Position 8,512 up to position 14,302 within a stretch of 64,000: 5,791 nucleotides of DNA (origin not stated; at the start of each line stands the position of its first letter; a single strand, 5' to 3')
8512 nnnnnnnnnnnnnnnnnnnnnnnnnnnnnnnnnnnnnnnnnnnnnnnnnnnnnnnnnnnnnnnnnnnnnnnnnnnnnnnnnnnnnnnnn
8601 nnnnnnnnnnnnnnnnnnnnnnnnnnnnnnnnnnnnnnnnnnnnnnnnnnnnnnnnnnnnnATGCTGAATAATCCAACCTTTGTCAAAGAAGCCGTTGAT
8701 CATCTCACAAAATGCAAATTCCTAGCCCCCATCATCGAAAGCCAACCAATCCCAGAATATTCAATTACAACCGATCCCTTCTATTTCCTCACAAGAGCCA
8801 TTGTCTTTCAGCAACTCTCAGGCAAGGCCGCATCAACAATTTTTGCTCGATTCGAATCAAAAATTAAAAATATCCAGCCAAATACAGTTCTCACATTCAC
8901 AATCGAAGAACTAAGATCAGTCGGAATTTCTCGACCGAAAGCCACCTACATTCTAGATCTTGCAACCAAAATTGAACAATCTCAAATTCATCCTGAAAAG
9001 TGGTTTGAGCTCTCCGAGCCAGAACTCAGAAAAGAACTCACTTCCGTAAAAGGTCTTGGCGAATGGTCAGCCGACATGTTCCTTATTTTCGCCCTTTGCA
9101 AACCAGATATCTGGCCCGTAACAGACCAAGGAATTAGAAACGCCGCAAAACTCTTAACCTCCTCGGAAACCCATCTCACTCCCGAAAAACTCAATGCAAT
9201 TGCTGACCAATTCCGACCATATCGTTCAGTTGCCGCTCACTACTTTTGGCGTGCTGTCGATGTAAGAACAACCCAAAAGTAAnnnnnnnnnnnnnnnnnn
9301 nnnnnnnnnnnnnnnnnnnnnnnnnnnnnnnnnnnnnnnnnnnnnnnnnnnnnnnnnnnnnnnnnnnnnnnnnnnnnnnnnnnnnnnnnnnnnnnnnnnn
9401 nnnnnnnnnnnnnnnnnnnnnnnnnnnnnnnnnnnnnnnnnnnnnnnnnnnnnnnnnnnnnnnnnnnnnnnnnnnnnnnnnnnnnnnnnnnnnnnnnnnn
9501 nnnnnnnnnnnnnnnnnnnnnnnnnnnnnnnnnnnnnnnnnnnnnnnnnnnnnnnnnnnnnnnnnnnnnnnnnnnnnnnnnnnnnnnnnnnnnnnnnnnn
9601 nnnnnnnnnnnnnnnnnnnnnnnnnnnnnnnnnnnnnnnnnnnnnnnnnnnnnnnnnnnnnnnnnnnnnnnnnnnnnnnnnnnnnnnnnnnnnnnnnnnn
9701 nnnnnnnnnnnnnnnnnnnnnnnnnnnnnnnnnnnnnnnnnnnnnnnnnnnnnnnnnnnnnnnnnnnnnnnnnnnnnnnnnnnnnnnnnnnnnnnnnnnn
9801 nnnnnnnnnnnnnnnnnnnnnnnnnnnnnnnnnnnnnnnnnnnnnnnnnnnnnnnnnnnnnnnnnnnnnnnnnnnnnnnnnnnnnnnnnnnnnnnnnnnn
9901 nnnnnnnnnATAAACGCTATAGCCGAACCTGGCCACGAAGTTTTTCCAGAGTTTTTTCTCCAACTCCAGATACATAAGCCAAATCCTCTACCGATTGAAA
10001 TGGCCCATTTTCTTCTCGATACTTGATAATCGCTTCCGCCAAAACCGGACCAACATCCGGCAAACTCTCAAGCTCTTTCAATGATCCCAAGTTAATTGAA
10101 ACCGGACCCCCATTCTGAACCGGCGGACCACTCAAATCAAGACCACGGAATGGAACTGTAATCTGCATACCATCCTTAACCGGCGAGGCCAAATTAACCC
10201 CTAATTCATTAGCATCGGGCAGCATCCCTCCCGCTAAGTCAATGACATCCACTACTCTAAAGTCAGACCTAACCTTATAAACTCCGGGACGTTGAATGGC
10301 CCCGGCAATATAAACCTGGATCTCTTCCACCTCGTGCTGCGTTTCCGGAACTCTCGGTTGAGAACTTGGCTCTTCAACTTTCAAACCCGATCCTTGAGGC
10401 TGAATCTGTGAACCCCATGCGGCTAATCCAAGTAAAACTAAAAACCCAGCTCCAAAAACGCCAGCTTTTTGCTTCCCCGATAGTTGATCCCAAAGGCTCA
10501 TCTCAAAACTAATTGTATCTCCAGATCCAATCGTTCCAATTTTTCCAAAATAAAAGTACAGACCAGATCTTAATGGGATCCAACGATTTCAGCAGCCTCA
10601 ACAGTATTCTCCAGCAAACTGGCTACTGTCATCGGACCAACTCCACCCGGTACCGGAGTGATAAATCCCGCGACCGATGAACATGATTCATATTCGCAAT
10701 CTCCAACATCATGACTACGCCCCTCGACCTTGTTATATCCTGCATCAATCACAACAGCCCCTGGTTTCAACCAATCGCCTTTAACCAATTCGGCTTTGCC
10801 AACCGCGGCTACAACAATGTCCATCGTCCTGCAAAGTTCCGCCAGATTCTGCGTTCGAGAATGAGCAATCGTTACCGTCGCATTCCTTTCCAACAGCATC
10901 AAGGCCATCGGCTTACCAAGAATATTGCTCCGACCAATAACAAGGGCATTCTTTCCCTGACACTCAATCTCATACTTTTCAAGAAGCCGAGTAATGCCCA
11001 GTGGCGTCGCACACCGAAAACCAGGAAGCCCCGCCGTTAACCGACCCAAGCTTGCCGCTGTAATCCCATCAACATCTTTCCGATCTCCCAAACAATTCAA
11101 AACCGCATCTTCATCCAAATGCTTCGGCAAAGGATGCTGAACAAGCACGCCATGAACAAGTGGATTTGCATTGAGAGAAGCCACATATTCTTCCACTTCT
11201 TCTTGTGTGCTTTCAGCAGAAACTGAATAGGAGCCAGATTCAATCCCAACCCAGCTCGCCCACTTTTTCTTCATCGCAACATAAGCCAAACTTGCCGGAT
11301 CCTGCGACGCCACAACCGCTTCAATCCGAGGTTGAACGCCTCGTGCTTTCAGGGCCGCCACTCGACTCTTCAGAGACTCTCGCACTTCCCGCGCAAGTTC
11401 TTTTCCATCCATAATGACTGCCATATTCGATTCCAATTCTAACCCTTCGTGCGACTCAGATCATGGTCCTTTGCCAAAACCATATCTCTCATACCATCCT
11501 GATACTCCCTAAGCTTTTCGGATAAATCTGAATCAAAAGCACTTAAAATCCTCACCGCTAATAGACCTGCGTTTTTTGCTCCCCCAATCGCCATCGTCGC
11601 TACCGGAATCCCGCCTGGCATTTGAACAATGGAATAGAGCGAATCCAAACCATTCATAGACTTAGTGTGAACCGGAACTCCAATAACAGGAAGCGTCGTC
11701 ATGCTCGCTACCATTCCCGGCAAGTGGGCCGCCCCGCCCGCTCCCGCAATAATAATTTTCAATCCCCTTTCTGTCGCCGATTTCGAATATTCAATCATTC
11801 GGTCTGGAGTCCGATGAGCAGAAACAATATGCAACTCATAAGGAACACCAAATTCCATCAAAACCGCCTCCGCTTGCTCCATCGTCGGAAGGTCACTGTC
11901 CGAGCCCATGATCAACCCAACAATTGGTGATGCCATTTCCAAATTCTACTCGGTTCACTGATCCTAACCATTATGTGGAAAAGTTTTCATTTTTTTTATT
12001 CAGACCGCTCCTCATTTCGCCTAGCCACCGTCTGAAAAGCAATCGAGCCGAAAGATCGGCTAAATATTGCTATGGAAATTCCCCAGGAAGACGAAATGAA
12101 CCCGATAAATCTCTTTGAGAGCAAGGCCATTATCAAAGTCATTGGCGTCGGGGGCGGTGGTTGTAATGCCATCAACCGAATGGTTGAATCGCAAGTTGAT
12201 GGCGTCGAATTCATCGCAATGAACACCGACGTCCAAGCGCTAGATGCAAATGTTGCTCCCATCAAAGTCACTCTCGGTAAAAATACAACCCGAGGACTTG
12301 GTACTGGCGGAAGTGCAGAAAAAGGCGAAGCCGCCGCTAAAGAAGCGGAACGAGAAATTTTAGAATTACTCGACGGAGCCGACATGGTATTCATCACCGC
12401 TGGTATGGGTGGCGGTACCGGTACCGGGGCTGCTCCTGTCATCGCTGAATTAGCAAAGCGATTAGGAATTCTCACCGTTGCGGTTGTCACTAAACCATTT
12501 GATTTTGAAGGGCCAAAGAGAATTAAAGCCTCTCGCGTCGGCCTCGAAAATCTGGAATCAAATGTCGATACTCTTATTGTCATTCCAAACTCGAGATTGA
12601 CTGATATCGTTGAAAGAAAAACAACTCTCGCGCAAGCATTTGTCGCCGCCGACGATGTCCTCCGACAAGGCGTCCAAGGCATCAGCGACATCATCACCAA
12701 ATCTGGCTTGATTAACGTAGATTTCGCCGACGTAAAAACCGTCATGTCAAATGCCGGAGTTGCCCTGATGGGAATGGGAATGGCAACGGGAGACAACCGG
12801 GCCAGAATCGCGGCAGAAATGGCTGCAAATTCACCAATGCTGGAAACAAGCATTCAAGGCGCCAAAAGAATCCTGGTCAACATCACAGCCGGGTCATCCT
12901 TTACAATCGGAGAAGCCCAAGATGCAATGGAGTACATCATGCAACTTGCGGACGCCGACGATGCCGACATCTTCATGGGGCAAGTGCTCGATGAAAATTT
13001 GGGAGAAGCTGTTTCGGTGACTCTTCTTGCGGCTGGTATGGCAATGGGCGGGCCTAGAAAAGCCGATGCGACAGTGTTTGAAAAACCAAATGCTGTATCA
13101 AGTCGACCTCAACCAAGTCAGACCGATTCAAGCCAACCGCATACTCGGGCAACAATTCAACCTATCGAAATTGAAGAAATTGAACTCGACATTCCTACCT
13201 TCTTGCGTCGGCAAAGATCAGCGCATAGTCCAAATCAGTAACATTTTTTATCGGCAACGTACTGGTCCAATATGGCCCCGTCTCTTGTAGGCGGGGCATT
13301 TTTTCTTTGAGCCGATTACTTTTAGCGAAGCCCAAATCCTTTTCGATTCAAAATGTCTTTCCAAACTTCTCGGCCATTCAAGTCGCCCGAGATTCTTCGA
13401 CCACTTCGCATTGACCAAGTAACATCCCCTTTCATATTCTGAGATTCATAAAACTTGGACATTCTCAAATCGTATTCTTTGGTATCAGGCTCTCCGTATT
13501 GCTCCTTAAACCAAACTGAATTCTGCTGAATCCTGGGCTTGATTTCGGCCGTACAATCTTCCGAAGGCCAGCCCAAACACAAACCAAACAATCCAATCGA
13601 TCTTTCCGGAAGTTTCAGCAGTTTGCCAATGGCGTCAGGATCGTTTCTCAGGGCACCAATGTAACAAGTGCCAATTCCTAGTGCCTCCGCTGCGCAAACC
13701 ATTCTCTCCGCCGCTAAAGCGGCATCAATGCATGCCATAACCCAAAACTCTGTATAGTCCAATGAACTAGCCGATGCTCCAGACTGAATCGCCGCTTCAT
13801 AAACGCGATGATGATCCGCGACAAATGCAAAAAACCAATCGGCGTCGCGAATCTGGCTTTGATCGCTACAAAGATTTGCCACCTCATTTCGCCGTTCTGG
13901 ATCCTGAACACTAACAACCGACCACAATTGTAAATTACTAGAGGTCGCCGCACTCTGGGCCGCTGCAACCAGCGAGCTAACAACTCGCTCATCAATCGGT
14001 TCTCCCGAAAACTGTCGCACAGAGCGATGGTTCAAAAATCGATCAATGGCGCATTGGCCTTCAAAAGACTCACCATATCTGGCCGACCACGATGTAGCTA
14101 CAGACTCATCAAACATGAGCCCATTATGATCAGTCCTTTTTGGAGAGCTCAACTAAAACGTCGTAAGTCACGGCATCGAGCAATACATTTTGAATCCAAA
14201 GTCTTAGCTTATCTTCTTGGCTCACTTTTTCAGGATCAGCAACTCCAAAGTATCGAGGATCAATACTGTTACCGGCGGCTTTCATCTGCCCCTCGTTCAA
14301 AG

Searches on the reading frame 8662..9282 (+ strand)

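Call 56: search_protein_families(library=pfam, proteins=[window:8662-9282:+], max_evalue=0.001)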
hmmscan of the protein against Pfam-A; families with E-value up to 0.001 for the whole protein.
window:8662-9282:+ (206 aa): 1 family
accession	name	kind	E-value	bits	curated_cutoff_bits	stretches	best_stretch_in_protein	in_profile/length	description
PF00730.31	HhH-GPD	-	8e-13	49.1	26.2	1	45-181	2-102/108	HhH-GPD superfamily base excision DNA repair protein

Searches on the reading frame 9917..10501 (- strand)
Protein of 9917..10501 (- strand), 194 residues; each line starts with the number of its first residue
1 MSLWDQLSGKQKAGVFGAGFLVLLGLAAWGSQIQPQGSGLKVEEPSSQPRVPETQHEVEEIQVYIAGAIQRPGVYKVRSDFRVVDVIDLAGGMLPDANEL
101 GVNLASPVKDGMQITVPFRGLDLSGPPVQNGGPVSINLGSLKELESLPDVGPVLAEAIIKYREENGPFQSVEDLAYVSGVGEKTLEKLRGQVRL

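Call 56: search_protein_families(library=pfam, proteins=[window:9917-10501:-], max_evalue=0.001)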
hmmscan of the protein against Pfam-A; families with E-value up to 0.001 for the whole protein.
window:9917-10501:- (194 aa): 6 families
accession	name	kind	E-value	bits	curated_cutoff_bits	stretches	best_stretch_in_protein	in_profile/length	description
PF12836.13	HHH_3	-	4.4e-20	72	27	1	130-193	2-65/65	Helix-hairpin-helix motif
PF10531.15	SLBB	-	6.2e-12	45.6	27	1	63-116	2-54/55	SLBB domain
PF00633.29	HHH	-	4.7e-11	42.4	24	1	139-161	8-30/30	Helix-hairpin-helix motif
PF14520.12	HHH_5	-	8.2e-05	23.5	27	0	142-188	2-51/57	Helix-hairpin-helix domain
PF14579.12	HHH_6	-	0.00028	21.5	25.6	1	145-188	28-74/90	Helix-hairpin-helix motif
PF22461.2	SLBB_2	-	0.00035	21.1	27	1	62-104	2-46/79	SLBB domain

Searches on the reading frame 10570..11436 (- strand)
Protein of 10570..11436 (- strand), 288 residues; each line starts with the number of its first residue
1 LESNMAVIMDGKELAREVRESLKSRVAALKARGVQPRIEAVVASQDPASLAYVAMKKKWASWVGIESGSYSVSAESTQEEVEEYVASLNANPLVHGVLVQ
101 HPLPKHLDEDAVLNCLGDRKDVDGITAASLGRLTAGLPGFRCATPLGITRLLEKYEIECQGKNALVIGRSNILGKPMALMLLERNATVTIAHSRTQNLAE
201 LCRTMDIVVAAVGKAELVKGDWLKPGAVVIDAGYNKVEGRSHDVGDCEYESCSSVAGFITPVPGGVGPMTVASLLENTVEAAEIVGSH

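Call 56: search_protein_families(library=pfam, proteins=[window:10570-11436:-], max_evalue=0.001)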
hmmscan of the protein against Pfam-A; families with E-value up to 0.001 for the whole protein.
window:10570-11436:- (288 aa): 2 families
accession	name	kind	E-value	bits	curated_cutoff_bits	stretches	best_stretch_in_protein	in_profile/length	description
PF02882.25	THF_DHG_CYH_C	-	4.5e-63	211.8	27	1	128-283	3-157/160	Tetrahydrofolate dehydrogenase/cyclohydrolase, NAD(P)-binding domain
PF00763.28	THF_DHG_CYH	-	1.8e-33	115.6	32.8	1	9-123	1-115/115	Tetrahydrofolate dehydrogenase/cyclohydrolase, catalytic domain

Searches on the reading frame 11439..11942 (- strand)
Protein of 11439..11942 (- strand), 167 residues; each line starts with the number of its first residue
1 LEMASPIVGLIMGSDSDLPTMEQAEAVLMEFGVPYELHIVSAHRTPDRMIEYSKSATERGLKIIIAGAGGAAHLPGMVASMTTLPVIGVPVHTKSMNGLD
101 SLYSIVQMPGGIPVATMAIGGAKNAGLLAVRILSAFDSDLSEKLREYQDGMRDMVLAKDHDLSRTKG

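Call 56: search_protein_families(library=pfam, proteins=[window:11439-11942:-], max_evalue=0.001)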
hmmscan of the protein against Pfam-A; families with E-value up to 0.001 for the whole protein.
window:11439-11942:- (167 aa): 1 family
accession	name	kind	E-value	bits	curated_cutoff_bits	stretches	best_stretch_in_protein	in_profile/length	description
PF00731.26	AIRC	-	1.6e-67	226.1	30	1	8-152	2-146/148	AIR carboxylase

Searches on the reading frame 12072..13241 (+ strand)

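Call 56: search_protein_families(library=pfam, proteins=[window:12072-13241:+], max_evalue=0.001)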
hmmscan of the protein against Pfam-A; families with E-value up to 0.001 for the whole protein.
window:12072-13241:+ (389 aa): 2 families
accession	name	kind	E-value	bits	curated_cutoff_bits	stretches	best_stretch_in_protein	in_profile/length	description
PF00091.31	Tubulin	-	2.1e-47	162.3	33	1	21-180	2-189/190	Tubulin/FtsZ family, GTPase domain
PF12327.13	FtsZ_C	-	1.3e-23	83.6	27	1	229-323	1-94/95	FtsZ family, C-terminal domain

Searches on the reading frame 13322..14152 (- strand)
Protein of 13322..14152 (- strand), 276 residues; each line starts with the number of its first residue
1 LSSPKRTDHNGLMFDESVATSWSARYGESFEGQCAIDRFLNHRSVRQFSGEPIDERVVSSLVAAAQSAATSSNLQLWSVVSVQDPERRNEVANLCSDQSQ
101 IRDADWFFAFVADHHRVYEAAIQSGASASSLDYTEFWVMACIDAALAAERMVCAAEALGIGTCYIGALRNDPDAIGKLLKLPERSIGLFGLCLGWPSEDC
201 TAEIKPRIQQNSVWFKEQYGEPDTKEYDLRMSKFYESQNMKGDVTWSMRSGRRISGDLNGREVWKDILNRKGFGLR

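Call 56: search_protein_families(library=pfam, proteins=[window:13322-14152:-], max_evalue=0.001)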
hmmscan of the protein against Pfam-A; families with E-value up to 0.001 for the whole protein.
window:13322-14152:- (276 aa): 2 families
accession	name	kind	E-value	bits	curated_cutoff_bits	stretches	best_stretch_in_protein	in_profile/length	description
PF00881.29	Nitroreductase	-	2.7e-22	80.1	23.5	1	41-191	3-165/167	Nitroreductase family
PF14512.11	TM1586_NiRdase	-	0.00037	20.6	27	0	43-84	10-51/215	Putative TM nitroreductase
